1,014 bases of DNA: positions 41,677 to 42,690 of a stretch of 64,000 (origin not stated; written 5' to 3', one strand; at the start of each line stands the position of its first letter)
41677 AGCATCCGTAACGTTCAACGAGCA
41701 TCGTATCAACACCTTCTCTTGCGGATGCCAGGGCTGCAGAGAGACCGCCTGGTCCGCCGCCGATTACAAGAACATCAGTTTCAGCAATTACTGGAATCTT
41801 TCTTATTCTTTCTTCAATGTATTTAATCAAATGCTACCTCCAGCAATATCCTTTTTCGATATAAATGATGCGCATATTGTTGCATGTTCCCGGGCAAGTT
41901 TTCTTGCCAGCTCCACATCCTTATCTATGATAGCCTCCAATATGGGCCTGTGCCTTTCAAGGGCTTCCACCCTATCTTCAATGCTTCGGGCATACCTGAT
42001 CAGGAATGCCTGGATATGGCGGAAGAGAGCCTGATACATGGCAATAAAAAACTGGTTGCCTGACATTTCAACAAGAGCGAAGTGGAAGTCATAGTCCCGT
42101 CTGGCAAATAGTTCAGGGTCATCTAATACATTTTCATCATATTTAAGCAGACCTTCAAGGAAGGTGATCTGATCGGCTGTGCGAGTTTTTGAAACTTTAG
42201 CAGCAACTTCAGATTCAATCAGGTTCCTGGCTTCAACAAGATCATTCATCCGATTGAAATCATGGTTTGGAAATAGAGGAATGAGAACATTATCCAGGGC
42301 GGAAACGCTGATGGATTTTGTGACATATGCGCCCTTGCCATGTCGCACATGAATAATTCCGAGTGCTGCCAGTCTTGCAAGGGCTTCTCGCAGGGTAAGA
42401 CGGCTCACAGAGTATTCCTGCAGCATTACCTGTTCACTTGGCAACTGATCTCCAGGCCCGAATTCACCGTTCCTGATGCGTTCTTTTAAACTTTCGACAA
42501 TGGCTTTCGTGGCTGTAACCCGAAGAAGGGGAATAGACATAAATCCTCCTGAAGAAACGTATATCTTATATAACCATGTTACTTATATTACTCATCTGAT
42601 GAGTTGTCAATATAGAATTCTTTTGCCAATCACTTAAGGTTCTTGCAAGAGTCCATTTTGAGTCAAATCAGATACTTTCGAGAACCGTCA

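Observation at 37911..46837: Glycoside catabolic locus in which a GH31 glycosidase is translationally coupled to an IlvD/EDD dehydratase, plus FAD oxidoreductase, GPH symporter, class V aminotransferase and a GntR regulator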

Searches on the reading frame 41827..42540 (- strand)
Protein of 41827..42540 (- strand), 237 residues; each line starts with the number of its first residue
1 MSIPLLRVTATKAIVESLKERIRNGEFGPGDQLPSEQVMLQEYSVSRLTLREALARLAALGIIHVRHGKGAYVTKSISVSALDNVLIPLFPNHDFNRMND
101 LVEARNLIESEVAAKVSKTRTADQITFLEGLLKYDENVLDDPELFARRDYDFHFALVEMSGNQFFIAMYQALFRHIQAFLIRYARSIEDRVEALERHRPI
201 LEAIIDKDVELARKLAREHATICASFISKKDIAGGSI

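Call 3: search_protein_families(library=pfam, proteins=[window:41827-42540:-])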
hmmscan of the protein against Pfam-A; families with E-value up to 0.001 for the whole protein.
window:41827-42540:- (237 aa): 2 families
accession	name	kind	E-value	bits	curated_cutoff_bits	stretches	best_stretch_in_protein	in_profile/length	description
PF07729.17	FCD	-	4.3e-24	85.7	24.3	1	100-219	1-122/125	FCD domain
PF00392.27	GntR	-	1.6e-20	73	27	1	12-73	3-64/64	Bacterial regulatory proteins, gntR family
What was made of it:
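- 41827..42540 (-): GntR-family regulator with FCD effector domain (FadR subfamily). Pfam GntR + FCD (call 3).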

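Call 4: search_protein_families(library=ncbifam, proteins=[window:41827-42540:-])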
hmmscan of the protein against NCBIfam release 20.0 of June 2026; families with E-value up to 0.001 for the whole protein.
window:41827-42540:- (237 aa): 26 families (the best 25 are shown)
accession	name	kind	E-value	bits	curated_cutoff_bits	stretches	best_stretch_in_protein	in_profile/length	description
NF003011.0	PRK03837.1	subfamily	4.3e-38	131.3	260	1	4-221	8-227/241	transcriptional regulator NanR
NF007741.0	PRK10421.1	equivalog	3.3e-26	92.2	311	1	11-229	9-235/262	transcriptional regulator LldR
NF007442.0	PRK09990.1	equivalog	4.7e-20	72.1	301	1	12-226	13-234/256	transcriptional regulator GlcC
NF007001.0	PRK09464.1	equivalog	4.8e-18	65.7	330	1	12-221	13-226/254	pyruvate dehydrogenase complex transcriptional repressor PdhR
NF003444.0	PRK04984.1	equivalog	1.1e-16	61.2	189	1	14-202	16-198/239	fatty acid metabolism transcriptional regulator FadR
NF007588.0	PRK10225.1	equivalog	2.4e-16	59.8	442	1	18-216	18-219/257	Uxu operon transcriptional regulator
TIGR02812.1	fadR_gamma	equivalog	3.7e-16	59.5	249.2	1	12-179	13-174/235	fatty acid metabolism transcriptional regulator FadR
TIGR03338.1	phnR_burk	equivalog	6.4e-16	58.6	271.5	2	99-221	83-207/212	phosphonate utilization associated transcriptional regulator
NF008571.0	PRK11523.1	equivalog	1.8e-15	57.1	396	1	14-216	13-213/258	transcriptional regulator ExuR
TIGR02018.2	his_ut_repres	equivalog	1.7e-14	53.8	220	1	12-81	2-71/226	histidine utilization transcriptional repressor HutC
TIGR02325.1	C_P_lyase_phnF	equivalog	9.3e-14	51.5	156.8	1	8-75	7-74/238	phosphonate metabolism transcriptional regulator PhnF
TIGR02404.1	trehalos_R_Bsub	equivalog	1.8e-13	50.7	211.95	1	12-76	3-67/233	trehalose operon repressor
NF041547.1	GntR_LSA1692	equivalog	1.2e-12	47.9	275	1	12-79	4-71/233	GntR family transcriptional regulator, LSA1692 subfamily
NF007292.0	PRK09764.1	equivalog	6.2e-12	45.2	281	1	12-75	8-71/240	GntR family transcriptional regulator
NF052282.1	PLP_TF_PdxR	equivalog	8.6e-12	44.8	320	1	12-84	4-76/448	MocR-like pyridoxine biosynthesis transcription factor PdxR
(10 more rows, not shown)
